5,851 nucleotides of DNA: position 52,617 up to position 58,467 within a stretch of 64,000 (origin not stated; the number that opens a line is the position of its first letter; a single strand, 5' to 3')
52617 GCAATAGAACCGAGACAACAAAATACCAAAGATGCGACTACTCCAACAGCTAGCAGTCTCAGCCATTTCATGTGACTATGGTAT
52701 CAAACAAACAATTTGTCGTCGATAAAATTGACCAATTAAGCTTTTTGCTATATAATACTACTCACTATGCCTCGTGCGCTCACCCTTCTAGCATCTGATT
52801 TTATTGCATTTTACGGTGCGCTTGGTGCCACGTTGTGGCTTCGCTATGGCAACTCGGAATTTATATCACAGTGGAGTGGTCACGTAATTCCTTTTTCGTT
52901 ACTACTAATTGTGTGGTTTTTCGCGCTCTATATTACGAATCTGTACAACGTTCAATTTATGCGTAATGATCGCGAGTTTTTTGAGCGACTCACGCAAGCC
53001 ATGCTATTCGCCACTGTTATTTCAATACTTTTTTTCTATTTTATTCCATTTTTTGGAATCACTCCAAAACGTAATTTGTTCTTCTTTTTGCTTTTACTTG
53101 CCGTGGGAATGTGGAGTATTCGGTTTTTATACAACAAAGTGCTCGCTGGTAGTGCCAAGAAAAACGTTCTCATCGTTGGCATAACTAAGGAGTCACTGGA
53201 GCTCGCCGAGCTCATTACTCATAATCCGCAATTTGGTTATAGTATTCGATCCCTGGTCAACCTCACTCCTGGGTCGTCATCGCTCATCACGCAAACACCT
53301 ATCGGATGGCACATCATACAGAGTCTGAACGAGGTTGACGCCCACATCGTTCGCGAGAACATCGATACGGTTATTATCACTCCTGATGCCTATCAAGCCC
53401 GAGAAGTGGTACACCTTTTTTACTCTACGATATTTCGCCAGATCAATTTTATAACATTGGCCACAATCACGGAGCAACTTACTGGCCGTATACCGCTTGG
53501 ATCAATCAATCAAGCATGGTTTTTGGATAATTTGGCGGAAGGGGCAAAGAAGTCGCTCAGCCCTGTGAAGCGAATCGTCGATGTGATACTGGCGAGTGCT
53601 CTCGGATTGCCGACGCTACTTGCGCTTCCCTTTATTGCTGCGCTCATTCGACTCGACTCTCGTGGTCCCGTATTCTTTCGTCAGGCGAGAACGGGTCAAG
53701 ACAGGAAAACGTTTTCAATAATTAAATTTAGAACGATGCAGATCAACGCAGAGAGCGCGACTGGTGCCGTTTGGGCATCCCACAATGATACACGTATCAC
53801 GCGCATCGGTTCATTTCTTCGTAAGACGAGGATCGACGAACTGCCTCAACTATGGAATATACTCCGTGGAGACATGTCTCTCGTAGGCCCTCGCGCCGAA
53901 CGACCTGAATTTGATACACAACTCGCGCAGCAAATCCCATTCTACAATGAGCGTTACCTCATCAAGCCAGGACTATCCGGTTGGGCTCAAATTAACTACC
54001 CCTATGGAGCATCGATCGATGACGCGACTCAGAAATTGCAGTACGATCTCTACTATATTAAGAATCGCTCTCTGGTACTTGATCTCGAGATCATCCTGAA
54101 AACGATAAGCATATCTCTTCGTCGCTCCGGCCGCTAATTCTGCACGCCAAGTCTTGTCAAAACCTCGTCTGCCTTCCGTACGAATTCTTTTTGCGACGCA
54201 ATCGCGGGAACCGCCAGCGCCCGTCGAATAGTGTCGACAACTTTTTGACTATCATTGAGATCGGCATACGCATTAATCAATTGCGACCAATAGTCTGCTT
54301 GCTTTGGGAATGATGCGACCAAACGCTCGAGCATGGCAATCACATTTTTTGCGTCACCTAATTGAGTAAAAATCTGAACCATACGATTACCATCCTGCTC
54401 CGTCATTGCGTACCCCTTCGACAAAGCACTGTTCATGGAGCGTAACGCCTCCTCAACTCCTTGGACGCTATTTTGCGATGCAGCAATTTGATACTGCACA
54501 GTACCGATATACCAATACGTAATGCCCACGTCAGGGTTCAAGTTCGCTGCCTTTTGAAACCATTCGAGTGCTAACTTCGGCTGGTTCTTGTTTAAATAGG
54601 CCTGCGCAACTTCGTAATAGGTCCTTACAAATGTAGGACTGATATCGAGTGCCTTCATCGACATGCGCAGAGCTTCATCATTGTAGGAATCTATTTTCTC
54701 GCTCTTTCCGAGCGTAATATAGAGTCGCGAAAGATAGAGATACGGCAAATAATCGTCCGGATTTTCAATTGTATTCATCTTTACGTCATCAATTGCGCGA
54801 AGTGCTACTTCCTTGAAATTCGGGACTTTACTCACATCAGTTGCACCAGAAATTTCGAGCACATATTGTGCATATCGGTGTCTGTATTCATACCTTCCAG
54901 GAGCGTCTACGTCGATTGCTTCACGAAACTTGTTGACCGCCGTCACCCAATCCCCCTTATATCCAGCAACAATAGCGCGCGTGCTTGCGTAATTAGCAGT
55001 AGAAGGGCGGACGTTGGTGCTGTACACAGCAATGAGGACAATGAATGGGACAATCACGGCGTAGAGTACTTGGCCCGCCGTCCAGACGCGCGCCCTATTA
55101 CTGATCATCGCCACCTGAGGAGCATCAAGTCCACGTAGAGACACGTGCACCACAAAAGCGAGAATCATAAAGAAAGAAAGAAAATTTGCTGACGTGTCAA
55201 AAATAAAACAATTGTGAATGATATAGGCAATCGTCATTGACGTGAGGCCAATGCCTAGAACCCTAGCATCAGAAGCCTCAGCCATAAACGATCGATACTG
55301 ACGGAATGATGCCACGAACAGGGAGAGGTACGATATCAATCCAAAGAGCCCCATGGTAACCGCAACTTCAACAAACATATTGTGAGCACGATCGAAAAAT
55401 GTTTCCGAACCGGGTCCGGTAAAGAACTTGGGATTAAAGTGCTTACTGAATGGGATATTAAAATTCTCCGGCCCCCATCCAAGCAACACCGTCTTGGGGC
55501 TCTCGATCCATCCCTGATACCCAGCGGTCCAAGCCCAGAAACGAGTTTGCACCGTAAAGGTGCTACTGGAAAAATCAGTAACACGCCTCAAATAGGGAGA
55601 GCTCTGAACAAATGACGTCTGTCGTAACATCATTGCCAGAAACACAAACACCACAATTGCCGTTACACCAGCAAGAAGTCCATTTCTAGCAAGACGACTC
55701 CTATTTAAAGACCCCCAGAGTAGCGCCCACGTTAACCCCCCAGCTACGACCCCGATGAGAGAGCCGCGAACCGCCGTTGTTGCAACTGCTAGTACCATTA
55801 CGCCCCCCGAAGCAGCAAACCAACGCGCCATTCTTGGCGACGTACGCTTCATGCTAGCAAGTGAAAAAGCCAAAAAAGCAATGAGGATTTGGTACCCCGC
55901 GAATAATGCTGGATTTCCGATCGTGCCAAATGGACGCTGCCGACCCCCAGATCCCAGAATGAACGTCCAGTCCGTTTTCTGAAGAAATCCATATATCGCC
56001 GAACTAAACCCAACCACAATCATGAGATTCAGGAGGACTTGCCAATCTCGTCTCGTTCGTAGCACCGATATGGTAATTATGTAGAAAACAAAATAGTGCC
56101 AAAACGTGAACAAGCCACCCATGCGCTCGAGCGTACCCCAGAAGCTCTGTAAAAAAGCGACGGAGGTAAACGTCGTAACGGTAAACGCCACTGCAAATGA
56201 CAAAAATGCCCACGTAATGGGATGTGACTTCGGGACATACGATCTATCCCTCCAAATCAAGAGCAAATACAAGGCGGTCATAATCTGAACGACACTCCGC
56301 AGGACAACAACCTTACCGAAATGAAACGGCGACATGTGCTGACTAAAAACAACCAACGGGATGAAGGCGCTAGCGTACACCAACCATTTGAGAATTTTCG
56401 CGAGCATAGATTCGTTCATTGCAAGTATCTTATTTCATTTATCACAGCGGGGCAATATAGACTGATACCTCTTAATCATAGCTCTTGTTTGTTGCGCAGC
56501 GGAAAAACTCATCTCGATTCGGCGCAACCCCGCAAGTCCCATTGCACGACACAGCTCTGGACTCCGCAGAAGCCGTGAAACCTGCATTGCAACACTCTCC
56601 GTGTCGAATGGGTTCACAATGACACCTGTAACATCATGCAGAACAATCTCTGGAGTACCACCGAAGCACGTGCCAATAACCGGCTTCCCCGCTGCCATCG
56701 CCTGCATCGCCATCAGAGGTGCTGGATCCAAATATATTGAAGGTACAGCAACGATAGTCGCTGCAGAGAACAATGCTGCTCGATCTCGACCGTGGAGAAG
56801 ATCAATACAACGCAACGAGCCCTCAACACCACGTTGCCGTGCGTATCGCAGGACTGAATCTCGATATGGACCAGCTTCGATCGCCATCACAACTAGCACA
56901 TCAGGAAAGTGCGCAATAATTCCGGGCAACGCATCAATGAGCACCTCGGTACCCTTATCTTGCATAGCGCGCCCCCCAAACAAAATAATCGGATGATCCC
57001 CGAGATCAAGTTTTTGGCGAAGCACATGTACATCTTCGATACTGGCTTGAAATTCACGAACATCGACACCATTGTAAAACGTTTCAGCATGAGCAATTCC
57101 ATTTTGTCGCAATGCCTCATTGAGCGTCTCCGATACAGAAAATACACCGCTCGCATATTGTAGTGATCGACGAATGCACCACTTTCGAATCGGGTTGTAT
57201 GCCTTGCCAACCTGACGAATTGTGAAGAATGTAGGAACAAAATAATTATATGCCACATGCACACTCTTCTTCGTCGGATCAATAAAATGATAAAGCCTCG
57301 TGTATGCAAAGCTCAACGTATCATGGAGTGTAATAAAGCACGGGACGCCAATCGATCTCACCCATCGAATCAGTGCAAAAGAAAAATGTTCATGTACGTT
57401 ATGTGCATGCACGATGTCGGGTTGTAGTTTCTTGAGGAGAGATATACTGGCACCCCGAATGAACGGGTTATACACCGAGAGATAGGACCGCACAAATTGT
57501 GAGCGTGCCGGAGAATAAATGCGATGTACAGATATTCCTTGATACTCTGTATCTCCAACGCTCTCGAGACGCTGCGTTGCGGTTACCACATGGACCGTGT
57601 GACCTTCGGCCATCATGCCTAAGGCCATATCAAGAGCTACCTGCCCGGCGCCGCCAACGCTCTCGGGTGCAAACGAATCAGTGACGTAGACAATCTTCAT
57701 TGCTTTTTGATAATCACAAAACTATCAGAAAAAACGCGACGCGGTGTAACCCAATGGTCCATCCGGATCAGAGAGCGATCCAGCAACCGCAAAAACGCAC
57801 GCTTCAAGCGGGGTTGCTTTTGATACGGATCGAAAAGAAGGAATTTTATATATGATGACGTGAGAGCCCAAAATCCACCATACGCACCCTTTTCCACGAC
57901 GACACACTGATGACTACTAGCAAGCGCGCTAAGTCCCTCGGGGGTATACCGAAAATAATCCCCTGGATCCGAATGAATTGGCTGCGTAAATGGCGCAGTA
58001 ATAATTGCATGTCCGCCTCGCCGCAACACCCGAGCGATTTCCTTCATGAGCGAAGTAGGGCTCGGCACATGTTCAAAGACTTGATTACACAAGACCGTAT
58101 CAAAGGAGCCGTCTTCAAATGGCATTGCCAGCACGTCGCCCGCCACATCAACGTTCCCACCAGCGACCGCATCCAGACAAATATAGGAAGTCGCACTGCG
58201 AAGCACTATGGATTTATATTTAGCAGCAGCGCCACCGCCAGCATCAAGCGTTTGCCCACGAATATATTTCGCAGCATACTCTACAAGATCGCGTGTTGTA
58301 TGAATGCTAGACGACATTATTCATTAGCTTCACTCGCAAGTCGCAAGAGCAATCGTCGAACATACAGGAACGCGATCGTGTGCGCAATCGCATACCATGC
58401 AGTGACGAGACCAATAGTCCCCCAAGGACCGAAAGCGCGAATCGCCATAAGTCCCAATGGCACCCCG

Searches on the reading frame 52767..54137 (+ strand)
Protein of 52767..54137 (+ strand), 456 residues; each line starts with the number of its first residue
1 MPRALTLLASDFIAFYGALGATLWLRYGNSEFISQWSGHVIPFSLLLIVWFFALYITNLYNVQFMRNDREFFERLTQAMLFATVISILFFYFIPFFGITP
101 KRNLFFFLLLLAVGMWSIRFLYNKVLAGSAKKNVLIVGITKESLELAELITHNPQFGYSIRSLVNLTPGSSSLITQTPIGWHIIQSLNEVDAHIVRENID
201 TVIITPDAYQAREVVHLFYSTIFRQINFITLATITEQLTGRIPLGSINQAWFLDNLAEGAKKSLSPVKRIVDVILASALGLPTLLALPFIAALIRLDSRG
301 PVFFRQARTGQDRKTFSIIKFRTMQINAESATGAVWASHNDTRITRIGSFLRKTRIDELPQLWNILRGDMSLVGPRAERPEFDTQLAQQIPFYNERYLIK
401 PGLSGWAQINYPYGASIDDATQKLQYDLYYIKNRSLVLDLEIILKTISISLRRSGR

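Call 85: search_protein_families(library=pfam, proteins=[window:52767-54137:+], max_evalue=0.00001)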
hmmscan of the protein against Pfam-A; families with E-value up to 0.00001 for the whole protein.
window:52767-54137:+ (456 aa): 1 family
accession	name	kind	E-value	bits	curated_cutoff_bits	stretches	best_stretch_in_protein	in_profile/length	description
PF02397.22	Bac_transf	-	1.9e-64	216.9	27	1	268-451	1-178/179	Bacterial sugar transferase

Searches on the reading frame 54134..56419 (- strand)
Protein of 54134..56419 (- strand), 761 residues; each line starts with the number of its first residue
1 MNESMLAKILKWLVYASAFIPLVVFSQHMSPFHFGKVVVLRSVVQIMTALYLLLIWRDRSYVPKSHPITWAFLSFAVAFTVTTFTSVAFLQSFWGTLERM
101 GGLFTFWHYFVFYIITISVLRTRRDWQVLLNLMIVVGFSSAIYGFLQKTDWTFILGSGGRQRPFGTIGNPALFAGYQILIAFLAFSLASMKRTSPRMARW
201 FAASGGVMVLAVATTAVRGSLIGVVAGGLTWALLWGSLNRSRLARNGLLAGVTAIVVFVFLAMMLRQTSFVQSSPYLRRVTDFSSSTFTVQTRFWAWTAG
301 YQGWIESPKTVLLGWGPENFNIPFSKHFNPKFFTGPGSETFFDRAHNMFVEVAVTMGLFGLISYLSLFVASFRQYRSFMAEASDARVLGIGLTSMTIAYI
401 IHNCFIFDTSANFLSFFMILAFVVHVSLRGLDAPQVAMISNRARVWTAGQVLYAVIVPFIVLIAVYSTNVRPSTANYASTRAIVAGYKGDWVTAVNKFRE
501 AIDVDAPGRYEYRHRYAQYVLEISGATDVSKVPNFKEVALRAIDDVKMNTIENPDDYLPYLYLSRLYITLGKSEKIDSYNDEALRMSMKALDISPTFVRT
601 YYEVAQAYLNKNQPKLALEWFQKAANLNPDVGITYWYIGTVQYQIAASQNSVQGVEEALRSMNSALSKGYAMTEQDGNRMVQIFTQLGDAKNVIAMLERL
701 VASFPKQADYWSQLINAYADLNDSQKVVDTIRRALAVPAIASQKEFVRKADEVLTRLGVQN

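Call 3: search_protein_families(library=pfam, proteins=[window:54134-56419:-], max_evalue=0.01)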
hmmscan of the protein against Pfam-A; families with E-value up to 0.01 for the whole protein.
window:54134-56419:- (761 aa): 16 families
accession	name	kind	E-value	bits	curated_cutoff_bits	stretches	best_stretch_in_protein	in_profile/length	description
PF04932.20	Wzy_C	-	9.4e-12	45.4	31.7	1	207-365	5-149/149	O-Antigen ligase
PF00515.34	TPR_1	-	1.4e-08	34.6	27.8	1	599-630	2-33/34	Tetratricopeptide repeat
PF13428.12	TPR_14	-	3e-08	34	23.5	0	680-716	7-43/44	Tetratricopeptide repeat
PF14559.12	TPR_19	-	8.7e-08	32.8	25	0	581-630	8-57/68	Tetratricopeptide repeat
PF13181.12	TPR_8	-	1.3e-07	31.6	25.7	1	599-630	2-33/34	Tetratricopeptide repeat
PF07719.23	TPR_2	-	6.4e-07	29.5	27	1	599-630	2-33/34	Tetratricopeptide repeat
PF13431.12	TPR_17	-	1.5e-06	28.4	24.4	1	588-618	3-33/34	Tetratricopeptide repeat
PF13414.12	TPR_11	-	1.5e-06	28.2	26.8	0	608-644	4-40/42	TPR repeat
PF13424.12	TPR_12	-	0.00014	22.5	30.1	0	563-627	9-74/77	Tetratricopeptide repeat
PF13432.12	TPR_16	-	0.00035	21.4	32.7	0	598-629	31-62/65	Tetratricopeptide repeat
PF13429.12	TPR_15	-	0.00087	19.2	26.2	1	599-746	9-148/280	Tetratricopeptide repeat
PF03704.23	BTAD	-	0.0011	19.8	22.1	0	682-724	70-112/146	Bacterial transcriptional activator domain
PF13371.12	TPR_9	-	0.0025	18.2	35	0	581-630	12-61/73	Tetratricopeptide repeat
PF13176.12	TPR_7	-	0.0029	18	27.9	0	602-630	3-31/36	Tetratricopeptide repeat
PF17874.7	TPR_MalT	-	0.0069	16.1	45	0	558-748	123-317/336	MalT-like TPR region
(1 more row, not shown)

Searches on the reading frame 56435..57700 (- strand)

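Call 3: search_protein_families(library=pfam, proteins=[window:56435-57700:-], max_evalue=0.01)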
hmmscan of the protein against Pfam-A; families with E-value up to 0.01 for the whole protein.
window:56435-57700:- (421 aa): 6 families
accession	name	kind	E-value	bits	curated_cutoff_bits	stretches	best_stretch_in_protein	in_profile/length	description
PF00534.26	Glycos_transf_1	-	3.3e-23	82.5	26.4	1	228-390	6-168/172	Glycosyl transferases group 1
PF13439.12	Glyco_transf_4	-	1.8e-22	80.6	28.5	1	15-214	1-168/170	Glycosyltransferase Family 4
PF13692.12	Glyco_trans_1_4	-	2.3e-20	73.7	27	1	237-379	2-141/142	Glycosyl transferases group 1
PF13579.12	Glyco_trans_4_4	-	2.6e-18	67.3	29.7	1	16-206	1-151/158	Glycosyl transferase 4-like domain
PF13477.12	Glyco_trans_4_2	-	3.4e-07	30.9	23.4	1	27-109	18-90/139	Glycosyl transferase 4-like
PF08323.17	Glyco_transf_5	-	6.8e-05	23.1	22.7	1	2-194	1-221/239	Starch synthase catalytic domain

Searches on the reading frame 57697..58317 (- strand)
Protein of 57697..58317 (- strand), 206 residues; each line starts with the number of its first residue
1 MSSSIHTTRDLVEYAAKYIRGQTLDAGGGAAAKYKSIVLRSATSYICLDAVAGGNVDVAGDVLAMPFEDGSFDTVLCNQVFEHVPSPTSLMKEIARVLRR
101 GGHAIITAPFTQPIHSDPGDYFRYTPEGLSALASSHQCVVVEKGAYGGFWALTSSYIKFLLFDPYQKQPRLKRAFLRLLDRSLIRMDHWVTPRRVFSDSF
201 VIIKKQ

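Call 3: search_protein_families(library=pfam, proteins=[window:57697-58317:-], max_evalue=0.01)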
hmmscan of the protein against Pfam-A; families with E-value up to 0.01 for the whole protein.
window:57697-58317:- (206 aa): 8 families
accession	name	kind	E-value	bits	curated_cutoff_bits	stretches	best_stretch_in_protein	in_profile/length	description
PF08241.18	Methyltransf_11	-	2.5e-15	57.3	21.2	1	58-106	47-95/95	Methyltransferase domain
PF13847.12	Methyltransf_31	-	1.4e-09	38.3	27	1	59-109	60-112/145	Methyltransferase domain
PF13649.12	Methyltransf_25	-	5.9e-09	36.9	27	1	58-102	51-97/97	Methyltransferase domain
PF13489.12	Methyltransf_23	-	9e-09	35.7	27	1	64-111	74-121/164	Methyltransferase domain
PF08242.18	Methyltransf_12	-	4.7e-07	30.9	30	1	63-103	56-97/98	Methyltransferase domain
PF05148.21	Methyltransf_8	-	4.9e-05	23.7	27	1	25-106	78-156/219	Hypothetical methyltransferase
PF01209.24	Ubie_methyltran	-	0.0036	17.1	20.1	1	58-106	103-151/233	ubiE/COQ5 methyltransferase family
PF20922.3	Anamorsin_N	-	0.0076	16.4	27.1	0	61-112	41-93/163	Anamorsin, N-terminal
